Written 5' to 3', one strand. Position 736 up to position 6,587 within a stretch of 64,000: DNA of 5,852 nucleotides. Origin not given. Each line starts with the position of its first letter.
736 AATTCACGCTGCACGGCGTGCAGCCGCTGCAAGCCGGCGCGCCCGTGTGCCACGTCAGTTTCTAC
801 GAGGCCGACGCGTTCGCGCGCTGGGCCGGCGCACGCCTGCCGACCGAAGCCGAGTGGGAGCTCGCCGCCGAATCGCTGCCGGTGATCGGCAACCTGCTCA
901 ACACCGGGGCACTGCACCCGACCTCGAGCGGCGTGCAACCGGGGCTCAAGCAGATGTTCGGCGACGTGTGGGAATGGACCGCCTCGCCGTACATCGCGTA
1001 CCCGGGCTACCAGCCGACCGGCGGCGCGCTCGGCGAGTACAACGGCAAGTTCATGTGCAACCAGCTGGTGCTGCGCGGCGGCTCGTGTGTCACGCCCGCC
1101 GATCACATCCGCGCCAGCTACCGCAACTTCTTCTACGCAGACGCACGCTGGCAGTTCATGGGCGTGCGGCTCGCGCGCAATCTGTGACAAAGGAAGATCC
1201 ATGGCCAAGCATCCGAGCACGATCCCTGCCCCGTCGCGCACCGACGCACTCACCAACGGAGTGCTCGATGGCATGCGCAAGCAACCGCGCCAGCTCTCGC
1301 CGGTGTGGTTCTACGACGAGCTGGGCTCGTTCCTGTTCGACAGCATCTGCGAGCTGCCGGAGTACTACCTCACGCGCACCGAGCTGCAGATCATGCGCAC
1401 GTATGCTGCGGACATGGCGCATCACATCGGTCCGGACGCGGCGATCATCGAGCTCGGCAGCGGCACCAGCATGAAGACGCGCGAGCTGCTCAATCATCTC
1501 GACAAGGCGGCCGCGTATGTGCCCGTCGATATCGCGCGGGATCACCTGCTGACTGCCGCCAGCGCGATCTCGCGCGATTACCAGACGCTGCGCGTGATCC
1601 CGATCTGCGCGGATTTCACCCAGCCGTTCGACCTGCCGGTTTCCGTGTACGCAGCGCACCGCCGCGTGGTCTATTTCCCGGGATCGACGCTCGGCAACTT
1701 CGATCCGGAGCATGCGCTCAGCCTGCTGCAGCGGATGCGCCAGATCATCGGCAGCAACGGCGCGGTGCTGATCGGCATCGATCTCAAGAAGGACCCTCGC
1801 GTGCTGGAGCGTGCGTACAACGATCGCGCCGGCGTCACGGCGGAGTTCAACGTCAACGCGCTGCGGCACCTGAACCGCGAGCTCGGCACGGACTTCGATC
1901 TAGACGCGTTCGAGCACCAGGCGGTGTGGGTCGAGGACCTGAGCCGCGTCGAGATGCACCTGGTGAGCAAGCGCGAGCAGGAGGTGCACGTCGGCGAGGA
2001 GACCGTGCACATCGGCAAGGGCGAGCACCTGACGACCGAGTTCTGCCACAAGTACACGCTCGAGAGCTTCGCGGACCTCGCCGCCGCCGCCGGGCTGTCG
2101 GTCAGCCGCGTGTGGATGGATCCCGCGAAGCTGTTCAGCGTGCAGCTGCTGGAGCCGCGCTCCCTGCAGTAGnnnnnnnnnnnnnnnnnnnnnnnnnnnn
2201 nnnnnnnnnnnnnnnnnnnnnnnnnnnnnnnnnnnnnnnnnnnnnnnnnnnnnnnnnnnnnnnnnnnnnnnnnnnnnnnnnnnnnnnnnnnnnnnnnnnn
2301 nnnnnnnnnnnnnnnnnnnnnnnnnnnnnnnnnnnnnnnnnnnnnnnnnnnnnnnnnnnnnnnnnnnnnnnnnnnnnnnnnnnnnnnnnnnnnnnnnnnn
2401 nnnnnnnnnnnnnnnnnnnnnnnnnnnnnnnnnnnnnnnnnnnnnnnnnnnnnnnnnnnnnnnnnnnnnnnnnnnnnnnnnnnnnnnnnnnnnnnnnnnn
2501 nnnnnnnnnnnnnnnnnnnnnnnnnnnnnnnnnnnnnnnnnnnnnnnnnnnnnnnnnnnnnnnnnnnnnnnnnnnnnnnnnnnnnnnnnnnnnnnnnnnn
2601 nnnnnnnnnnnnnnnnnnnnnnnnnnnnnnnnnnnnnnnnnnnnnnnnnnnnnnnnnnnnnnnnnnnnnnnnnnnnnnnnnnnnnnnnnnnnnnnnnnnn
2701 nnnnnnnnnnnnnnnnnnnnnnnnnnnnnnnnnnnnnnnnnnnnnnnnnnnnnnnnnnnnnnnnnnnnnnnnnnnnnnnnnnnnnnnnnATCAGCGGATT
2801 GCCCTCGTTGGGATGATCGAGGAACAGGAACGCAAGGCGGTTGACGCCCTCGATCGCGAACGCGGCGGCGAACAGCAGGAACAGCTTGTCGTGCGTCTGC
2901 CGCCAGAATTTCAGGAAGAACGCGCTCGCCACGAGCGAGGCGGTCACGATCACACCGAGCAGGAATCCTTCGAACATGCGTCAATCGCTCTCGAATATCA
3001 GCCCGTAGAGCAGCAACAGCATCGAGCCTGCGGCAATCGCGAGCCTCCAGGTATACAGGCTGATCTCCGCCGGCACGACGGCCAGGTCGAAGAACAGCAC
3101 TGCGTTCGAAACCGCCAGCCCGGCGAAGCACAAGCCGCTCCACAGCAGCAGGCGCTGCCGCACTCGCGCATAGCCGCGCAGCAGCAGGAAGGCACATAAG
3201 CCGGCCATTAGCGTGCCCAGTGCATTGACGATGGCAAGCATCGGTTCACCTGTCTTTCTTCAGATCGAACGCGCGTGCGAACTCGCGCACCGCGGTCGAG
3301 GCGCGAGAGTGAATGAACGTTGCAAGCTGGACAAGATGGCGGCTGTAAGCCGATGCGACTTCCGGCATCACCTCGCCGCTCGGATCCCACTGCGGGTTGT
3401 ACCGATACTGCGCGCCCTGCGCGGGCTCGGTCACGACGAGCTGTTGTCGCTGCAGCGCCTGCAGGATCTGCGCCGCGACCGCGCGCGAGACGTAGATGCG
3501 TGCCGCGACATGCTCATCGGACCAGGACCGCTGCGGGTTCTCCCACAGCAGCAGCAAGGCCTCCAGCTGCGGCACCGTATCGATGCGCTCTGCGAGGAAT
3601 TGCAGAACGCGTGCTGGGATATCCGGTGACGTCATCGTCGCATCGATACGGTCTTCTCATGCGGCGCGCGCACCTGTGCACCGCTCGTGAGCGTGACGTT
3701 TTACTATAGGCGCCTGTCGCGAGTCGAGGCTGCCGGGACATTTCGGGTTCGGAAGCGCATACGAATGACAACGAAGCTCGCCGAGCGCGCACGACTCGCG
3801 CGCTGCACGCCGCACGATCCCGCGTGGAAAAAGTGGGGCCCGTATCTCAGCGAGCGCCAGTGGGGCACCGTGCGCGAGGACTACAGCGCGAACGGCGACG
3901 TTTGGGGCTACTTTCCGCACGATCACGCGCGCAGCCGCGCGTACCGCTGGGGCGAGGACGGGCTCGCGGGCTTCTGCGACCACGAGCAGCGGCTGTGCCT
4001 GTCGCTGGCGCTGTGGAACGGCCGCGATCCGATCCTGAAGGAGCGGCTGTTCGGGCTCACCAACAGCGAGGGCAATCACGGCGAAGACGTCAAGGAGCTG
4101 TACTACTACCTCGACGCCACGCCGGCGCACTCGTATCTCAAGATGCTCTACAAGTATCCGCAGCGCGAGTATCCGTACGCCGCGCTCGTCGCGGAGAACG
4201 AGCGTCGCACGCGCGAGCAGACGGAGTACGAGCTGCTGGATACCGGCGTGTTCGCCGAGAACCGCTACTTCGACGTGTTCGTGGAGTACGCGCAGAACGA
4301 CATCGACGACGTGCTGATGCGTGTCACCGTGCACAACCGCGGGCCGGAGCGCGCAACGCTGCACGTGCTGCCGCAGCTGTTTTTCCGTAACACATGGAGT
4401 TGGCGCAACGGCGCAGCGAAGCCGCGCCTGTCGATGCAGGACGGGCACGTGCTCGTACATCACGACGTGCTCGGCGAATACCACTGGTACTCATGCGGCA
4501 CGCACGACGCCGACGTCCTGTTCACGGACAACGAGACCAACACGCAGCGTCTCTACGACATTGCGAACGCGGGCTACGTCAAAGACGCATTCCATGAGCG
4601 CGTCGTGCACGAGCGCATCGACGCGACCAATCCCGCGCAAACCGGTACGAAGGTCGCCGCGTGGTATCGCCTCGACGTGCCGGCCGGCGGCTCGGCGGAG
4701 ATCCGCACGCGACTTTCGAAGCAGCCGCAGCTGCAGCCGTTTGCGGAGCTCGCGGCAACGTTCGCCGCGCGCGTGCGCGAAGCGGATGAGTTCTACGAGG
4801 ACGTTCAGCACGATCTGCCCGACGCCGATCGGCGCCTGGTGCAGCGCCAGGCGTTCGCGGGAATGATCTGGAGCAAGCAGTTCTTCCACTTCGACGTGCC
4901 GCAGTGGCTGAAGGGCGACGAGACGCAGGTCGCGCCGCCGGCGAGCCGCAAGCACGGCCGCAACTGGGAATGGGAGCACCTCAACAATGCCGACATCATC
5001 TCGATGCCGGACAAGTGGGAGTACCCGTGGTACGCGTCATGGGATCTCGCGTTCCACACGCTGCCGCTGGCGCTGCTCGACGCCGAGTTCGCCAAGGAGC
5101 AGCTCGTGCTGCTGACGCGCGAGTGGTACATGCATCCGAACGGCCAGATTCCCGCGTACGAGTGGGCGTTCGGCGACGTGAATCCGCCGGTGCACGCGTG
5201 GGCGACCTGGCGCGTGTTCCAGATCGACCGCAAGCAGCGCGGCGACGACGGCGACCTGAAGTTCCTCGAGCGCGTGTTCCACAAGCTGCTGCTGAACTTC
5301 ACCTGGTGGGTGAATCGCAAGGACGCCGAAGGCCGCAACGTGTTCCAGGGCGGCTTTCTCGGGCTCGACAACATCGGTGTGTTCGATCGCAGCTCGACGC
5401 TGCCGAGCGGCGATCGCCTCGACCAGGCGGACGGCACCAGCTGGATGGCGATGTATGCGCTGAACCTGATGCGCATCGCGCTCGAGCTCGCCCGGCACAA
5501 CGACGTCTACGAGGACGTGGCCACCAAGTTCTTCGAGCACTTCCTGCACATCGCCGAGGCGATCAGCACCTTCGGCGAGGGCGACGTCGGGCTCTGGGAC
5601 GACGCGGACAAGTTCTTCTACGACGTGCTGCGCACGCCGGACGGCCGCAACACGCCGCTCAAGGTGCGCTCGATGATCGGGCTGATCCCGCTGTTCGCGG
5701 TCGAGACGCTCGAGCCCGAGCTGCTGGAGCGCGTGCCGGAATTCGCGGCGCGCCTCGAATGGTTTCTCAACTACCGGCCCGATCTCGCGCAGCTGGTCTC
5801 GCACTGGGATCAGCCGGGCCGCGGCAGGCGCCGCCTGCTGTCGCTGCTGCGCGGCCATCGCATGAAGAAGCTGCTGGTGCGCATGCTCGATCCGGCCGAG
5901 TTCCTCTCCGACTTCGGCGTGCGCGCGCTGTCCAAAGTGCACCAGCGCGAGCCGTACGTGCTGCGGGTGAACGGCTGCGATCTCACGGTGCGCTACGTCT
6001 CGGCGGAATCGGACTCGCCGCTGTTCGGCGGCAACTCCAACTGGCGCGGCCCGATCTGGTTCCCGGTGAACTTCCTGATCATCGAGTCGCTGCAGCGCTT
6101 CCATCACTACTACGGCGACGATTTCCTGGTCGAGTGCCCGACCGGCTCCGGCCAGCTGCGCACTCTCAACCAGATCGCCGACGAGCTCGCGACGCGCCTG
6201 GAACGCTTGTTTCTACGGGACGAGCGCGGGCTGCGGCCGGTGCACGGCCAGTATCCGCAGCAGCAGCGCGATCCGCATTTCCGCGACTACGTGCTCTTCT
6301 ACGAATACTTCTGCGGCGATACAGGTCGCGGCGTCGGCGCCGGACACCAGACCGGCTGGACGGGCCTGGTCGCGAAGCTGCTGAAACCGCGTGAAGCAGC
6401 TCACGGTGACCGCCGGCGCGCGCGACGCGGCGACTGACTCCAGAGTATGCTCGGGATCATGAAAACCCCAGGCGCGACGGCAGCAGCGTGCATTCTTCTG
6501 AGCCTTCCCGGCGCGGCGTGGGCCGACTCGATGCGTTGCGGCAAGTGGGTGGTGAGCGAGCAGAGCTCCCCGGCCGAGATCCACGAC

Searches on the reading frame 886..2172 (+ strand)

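Call 6: search_protein_families(library=pfam, proteins=[window:886-2172:+])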
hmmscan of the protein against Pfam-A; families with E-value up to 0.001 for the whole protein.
window:886-2172:+ (428 aa): 1 family
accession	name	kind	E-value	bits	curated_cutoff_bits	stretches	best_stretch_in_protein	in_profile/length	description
PF10017.15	Methyltransf_33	-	2.7e-107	358.8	23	1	124-423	3-303/304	Histidine-specific methyltransferase, SAM-dependent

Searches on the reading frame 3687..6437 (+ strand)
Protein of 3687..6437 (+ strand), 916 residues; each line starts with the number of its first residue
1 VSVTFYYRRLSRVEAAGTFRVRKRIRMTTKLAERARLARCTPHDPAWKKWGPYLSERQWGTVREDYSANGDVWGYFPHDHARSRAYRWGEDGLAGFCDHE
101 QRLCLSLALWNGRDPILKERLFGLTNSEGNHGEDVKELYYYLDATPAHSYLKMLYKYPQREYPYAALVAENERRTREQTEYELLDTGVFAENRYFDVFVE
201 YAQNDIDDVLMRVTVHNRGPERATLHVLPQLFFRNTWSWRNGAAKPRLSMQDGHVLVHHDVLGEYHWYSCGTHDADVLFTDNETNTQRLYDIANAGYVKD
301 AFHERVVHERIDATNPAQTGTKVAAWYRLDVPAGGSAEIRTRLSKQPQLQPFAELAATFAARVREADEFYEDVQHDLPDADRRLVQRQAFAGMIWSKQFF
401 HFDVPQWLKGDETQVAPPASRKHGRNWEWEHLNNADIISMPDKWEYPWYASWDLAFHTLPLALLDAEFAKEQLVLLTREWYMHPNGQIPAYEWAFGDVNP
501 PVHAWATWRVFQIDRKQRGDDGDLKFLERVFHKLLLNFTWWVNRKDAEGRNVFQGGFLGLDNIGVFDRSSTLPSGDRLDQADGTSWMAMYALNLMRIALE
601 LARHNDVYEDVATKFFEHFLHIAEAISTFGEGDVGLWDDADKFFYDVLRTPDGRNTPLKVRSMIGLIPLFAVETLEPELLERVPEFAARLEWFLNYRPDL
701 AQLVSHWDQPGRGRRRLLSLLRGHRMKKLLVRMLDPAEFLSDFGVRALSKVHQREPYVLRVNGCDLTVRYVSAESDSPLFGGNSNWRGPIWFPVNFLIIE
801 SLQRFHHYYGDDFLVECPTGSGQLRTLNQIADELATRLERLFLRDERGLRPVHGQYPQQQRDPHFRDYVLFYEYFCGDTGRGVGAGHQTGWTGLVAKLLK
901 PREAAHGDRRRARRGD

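Call 3: search_protein_families(library=pfam, proteins=[window:3687-6437:+])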
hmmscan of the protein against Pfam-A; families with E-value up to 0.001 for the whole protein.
window:3687-6437:+ (916 aa): 2 families
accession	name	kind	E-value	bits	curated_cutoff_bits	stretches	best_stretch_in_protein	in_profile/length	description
PF22422.2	MGH1-like_GH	-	3.8e-23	83.1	27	2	446-671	1-249/356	Mannosylglycerate hydrolase MGH1-like glycoside hydrolase domain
PF03200.22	Glyco_hydro_63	-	2.5e-07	30.3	22.4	1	724-811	364-432/492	Glycosyl hydrolase family 63 C-terminal domain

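Call 4: search_protein_families(library=ncbifam, proteins=[window:3687-6437:+])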
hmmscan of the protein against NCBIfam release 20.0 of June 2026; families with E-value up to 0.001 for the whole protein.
window:3687-6437:+ (916 aa): 1 family
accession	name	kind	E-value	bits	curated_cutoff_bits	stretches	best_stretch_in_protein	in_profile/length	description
NF047898.1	GluglyHdase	equivalog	0.00018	20.4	550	0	494-568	106-185/442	glucosylglycerate hydrolase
